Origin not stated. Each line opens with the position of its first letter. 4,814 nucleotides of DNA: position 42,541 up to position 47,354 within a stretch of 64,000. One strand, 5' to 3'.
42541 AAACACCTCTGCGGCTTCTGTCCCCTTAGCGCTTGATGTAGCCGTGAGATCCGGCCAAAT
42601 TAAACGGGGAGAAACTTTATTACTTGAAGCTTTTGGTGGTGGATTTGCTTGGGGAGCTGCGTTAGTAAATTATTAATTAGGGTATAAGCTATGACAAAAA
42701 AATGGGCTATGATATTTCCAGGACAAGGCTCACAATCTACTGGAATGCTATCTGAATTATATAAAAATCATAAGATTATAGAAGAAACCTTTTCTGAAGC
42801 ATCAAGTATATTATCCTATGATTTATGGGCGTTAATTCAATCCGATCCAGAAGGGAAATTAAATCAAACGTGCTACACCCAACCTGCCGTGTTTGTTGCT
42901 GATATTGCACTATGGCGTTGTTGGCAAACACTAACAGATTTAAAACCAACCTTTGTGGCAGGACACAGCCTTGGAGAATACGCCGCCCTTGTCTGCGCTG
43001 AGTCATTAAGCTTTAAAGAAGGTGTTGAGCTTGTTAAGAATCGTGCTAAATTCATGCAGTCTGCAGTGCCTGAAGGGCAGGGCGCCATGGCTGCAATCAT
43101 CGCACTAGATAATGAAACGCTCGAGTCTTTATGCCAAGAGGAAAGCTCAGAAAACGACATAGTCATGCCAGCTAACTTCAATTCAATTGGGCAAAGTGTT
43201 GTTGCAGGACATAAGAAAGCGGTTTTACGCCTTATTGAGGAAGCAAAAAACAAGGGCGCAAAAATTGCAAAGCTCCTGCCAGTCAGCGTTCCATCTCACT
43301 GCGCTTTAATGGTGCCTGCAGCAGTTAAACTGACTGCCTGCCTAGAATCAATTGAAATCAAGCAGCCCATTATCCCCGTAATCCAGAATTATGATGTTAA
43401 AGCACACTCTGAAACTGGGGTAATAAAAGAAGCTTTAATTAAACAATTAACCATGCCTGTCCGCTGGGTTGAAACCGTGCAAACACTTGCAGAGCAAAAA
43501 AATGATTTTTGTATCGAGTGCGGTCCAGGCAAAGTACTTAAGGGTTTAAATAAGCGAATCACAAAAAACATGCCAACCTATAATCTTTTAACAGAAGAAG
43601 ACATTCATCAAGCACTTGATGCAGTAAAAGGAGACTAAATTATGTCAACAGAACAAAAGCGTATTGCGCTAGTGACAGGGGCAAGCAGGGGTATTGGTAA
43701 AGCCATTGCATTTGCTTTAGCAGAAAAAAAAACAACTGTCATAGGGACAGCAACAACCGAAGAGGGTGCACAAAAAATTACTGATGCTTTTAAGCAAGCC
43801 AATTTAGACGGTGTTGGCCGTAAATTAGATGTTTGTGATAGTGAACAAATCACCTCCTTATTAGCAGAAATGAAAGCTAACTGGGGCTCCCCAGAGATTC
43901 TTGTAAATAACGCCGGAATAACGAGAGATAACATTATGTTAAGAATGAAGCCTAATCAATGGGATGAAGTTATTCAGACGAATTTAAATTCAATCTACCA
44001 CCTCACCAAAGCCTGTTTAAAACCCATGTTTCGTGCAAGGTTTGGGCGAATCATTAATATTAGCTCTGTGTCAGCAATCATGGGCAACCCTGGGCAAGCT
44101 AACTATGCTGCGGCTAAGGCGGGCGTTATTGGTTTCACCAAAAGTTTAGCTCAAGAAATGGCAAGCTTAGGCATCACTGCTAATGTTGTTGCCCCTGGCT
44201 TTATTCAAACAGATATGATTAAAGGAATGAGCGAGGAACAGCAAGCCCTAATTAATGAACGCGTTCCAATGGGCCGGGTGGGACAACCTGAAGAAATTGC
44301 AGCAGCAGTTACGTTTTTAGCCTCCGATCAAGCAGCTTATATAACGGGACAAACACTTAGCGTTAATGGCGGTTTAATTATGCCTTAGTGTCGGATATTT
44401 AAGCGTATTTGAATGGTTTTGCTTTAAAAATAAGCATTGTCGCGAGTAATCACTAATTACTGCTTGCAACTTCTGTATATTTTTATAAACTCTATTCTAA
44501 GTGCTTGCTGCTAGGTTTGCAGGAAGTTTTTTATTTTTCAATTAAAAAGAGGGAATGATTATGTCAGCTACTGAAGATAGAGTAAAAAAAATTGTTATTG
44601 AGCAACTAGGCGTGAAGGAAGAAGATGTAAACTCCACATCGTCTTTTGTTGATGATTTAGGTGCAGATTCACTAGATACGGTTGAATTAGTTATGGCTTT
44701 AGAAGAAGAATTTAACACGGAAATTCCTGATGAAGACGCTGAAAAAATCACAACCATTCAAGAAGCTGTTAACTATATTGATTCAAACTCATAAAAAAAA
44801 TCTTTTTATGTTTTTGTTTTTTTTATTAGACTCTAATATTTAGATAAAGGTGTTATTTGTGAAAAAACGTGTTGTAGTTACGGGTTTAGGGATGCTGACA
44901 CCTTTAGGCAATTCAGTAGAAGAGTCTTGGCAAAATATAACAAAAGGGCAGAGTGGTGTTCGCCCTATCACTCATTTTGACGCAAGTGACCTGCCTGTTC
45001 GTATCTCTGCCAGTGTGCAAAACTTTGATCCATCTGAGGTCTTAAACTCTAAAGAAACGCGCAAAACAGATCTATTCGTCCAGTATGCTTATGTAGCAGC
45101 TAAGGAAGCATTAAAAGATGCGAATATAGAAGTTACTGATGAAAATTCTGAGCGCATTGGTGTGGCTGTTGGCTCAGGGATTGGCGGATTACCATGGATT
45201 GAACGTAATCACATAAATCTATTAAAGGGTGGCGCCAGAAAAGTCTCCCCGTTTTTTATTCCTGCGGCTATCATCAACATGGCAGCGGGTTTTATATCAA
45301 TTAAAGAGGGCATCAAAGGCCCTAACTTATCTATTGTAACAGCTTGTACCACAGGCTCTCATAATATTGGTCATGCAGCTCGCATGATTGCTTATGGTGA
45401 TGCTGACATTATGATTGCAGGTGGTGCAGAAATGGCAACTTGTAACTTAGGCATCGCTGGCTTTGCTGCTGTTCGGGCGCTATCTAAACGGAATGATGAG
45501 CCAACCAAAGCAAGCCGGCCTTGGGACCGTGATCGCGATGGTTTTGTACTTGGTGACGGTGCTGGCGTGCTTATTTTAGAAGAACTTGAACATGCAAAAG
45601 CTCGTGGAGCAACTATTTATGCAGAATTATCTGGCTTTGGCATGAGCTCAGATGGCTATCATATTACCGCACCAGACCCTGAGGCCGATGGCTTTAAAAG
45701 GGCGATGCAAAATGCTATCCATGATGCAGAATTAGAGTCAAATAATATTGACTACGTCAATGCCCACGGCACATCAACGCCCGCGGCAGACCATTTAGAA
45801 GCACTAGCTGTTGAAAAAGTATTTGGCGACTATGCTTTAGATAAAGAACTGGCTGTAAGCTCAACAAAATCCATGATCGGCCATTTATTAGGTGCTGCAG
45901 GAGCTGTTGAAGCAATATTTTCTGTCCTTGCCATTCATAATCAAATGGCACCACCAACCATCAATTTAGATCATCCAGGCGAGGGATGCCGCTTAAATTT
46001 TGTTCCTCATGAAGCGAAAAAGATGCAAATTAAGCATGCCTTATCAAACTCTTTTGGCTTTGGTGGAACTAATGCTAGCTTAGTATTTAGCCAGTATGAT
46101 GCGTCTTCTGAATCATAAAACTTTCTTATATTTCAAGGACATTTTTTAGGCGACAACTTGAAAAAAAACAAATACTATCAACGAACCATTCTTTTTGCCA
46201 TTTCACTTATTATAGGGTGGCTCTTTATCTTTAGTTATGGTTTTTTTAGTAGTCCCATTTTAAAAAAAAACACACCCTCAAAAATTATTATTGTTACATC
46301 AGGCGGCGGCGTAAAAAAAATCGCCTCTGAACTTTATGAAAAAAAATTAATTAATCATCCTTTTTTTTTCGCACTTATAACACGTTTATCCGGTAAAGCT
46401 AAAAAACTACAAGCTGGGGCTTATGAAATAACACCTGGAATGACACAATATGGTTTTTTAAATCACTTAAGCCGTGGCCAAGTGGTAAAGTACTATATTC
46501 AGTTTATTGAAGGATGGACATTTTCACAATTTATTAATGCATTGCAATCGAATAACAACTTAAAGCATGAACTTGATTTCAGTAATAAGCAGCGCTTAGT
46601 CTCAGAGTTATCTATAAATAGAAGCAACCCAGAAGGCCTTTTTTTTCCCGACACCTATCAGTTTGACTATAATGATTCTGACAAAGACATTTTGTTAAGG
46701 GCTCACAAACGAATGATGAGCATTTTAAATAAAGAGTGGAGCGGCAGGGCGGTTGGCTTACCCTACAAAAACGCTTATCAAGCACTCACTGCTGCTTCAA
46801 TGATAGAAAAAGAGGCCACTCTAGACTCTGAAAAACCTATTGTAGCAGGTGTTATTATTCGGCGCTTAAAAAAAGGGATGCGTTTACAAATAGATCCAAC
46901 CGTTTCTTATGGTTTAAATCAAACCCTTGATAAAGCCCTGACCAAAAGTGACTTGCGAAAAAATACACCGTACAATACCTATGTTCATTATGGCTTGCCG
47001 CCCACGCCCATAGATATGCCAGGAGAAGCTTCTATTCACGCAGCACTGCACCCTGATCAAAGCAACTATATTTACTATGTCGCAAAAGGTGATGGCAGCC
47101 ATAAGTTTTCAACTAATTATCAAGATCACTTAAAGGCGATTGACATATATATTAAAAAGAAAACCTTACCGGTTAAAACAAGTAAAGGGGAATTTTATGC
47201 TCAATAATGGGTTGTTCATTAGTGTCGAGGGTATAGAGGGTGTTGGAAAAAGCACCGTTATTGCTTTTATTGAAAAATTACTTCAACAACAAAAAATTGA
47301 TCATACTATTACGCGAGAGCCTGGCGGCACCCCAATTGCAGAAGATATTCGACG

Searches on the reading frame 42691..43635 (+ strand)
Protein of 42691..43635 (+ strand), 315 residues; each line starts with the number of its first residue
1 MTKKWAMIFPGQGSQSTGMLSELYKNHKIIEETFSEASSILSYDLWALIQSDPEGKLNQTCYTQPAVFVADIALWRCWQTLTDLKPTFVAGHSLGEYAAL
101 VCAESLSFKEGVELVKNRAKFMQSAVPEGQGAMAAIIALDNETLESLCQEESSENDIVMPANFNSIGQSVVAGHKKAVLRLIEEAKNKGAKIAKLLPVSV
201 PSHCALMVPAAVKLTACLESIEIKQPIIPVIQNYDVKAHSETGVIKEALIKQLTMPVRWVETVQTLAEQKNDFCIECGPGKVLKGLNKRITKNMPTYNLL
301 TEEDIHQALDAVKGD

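Call 33: search_protein_families(library=ncbifam, proteins=[window:42691-43635:+], max_evalue=1e-10)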
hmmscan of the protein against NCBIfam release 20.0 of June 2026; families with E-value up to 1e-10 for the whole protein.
window:42691-43635:+ (315 aa): 8 families
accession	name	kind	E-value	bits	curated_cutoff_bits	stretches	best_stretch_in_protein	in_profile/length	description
TIGR00128.1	fabD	equivalog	9.4e-105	350.2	260.9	1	4-293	2-289/290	ACP S-malonyltransferase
TIGR03131.1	malonate_mdcH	equivalog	1.3e-70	238.2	297.9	1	6-299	2-284/297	malonate decarboxylase subunit epsilon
NF045894.1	PKS_plus_SDR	equivalog_domain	3.5e-51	174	1740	1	3-293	530-817/1515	type I polyketide synthase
TIGR02813.1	omega_3_PfaA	subfamily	4.5e-27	93.3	1010.1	1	6-293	582-882/2582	polyketide-type polyunsaturated fatty acid synthase PfaA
NF037941.1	PKS_NbtC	equivalog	3.7e-21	74.8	1150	1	2-216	94-305/1027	nocobactin polyketide synthase NbtC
NF037940.1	PKS_MbtD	equivalog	2e-19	69.2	1150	1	3-269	90-352/978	mycobactin polyketide synthase MbtD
NF041183.1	Pks2_ls1_myc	equivalog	9e-19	65.9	2400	1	7-276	535-799/2086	sulfolipid-1 biosynthesis phthioceranic/hydroxyphthioceranic acid synthase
NF040607.1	mycolic_Pks13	equivalog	6.3e-17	60.3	2100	1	7-279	667-942/1680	polyketide synthase Pks13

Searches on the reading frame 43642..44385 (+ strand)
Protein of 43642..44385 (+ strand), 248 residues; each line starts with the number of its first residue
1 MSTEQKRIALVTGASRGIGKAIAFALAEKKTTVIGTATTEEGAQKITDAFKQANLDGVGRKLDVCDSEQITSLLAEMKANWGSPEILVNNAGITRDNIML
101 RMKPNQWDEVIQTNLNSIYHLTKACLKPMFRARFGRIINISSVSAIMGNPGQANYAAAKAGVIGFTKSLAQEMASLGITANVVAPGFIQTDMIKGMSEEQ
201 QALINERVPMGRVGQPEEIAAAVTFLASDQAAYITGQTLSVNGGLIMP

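Call 33: search_protein_families(library=ncbifam, proteins=[window:43642-44385:+], max_evalue=1e-10)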
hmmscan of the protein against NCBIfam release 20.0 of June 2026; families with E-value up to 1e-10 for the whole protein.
window:43642-44385:+ (248 aa): 215 families (the best 25 are shown)
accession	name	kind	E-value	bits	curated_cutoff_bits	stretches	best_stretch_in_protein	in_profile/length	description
NF004197.0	PRK05653.1-1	equivalog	2.6e-106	354.8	332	1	5-247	6-248/249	3-oxoacyl-ACP reductase FabG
TIGR01830.1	3oxo_ACP_reduc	equivalog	1e-95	320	297.75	1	9-245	1-238/239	3-oxoacyl-[acyl-carrier-protein] reductase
NF009466.0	PRK12826.1-2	subfamily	1.1e-88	296.9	222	1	5-247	2-246/248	3-oxoacyl-ACP reductase FabG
NF009464.0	PRK12824.1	subfamily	7.3e-86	287.8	269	1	6-247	2-244/245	3-oxoacyl-ACP reductase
TIGR01829.1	AcAcCoA_reduct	subfamily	3.5e-84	282.2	302.1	1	7-247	1-242/242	acetoacetyl-CoA reductase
NF004200.0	PRK05653.1-5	equivalog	2.8e-81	272.6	273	1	7-246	3-242/242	3-oxoacyl-ACP reductase FabG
NF053542.1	FlxB_rubin_SDR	equivalog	7.6e-79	264.8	340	1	8-245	2-239/239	flexirubin biosynthesis SDR family reductase FlxB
NF004199.0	PRK05653.1-4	equivalog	3.1e-78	262.7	301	1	8-247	7-247/247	3-oxoacyl-ACP reductase FabG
NF004198.0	PRK05653.1-3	equivalog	3.6e-78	262.4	296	1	2-247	3-248/248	3-oxoacyl-ACP reductase FabG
NF009547.0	PRK12936.1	subfamily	1.6e-70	237.5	436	1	6-247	6-244/245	3-ketoacyl-(acyl-carrier-protein) reductase NodG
NF040605.2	mycolic_FabG1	exception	3.4e-68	229.9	420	1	7-247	2-231/233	3-oxoacyl-ACP reductase FabG1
TIGR01831.1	fabG_rel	equivalog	1.1e-65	221.4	338.85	1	10-246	2-239/239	3-ketoacyl-ACP reductase FabG2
NF009468.0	PRK12826.1-4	equivalog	7.9e-64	215.8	318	1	5-248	6-250/256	SDR family oxidoreductase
NF009546.0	PRK12935.1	equivalog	1e-63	215.2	418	1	3-247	3-247/247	acetoacetyl-CoA reductase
NF047420.2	EF_P_mod_YmfI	equivalog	7.4e-63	212.4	238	1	9-245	2-235/236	elongation factor P 5-aminopentanone reductase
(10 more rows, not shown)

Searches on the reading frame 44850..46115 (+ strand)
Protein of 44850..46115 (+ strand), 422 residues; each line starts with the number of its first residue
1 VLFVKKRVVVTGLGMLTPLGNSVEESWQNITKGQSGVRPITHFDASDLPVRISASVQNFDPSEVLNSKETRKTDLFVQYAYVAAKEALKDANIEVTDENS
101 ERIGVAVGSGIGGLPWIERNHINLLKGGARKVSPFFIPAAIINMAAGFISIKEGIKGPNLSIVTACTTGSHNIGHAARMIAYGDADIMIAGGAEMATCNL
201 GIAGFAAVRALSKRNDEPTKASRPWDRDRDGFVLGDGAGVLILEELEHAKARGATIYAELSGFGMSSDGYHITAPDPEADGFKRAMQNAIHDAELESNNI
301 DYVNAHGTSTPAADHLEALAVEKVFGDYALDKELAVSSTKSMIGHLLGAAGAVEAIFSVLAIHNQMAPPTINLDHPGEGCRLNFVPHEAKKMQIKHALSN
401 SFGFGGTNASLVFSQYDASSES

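Call 33: search_protein_families(library=ncbifam, proteins=[window:44850-46115:+], max_evalue=1e-10)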
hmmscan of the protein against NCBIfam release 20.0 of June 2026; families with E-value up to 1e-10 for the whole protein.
window:44850-46115:+ (422 aa): 19 families
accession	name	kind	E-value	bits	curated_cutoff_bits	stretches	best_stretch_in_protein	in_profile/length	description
TIGR03150.1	fabF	equivalog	1.3e-196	653.2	493.75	1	6-413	1-406/407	beta-ketoacyl-ACP synthase II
NF005589.0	PRK07314.1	subfamily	1.7e-196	652.9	387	1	5-416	3-412/413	beta-ketoacyl-ACP synthase II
NF006434.0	PRK08722.1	equivalog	1.4e-176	587.4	759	1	5-415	3-413/414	beta-ketoacyl-ACP synthase II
NF004970.0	PRK06333.1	subfamily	2.1e-161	537.5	525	1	5-417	3-423/424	beta-ketoacyl-ACP synthase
NF006274.0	PRK08439.1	equivalog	4.1e-158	526.4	621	1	6-415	2-405/406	beta-ketoacyl-ACP synthase II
NF005935.0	PRK07967.1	equivalog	3.3e-103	345.7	630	1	6-417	2-405/406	beta-ketoacyl-ACP synthase I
NF005916.1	PRK07910.1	equivalog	1.9e-101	340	560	1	7-416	13-418/418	KasA/KasB family beta-ketoacyl-ACP synthase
NF006587.0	PRK09116.1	equivalog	7.7e-99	331.2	470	1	6-415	2-406/408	beta-ketoacyl-ACP synthase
NF005076.0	PRK06501.1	equivalog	8.1e-97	324.8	629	1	8-416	13-423/425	beta-ketoacyl-ACP synthase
NF006618.0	PRK09185.1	subfamily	2.2e-80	270.6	407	1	6-415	3-392/394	beta-ketoacyl-ACP synthase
NF005490.0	PRK07103.1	equivalog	3e-78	263.7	445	1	5-415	3-412/414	polyketide beta-ketoacyl:acyl carrier protein synthase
NF004618.0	PRK05952.1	equivalog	9.3e-77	258.5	455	1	7-415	3-382/384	beta-ketoacyl-ACP synthase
NF058662.1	cispenta_AmcF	equivalog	4.7e-72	243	325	1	152-414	115-368/369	cispentacin biosynthesis acyltransferase subunit AmcF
NF045894.1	PKS_plus_SDR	equivalog_domain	1.1e-42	145.8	1740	1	83-417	97-428/1515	type I polyketide synthase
NF040607.1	mycolic_Pks13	equivalog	1.1e-41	142.5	2100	1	78-419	190-529/1680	polyketide synthase Pks13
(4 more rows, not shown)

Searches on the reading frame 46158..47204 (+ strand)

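Call 33: search_protein_families(library=ncbifam, proteins=[window:46158-47204:+], max_evalue=1e-10)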
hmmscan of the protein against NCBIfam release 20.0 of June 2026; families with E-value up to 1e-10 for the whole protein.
window:46158-47204:+ (349 aa): 2 families
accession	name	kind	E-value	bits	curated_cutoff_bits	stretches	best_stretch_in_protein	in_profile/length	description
TIGR00247.1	TIGR00247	hypoth_equivalog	1.6e-86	290.5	103.4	1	12-335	11-344/347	endolytic transglycosylase MltG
NF007619.0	PRK10270.1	equivalog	2.2e-75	253.8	532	1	41-333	39-332/340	cell division protein YceG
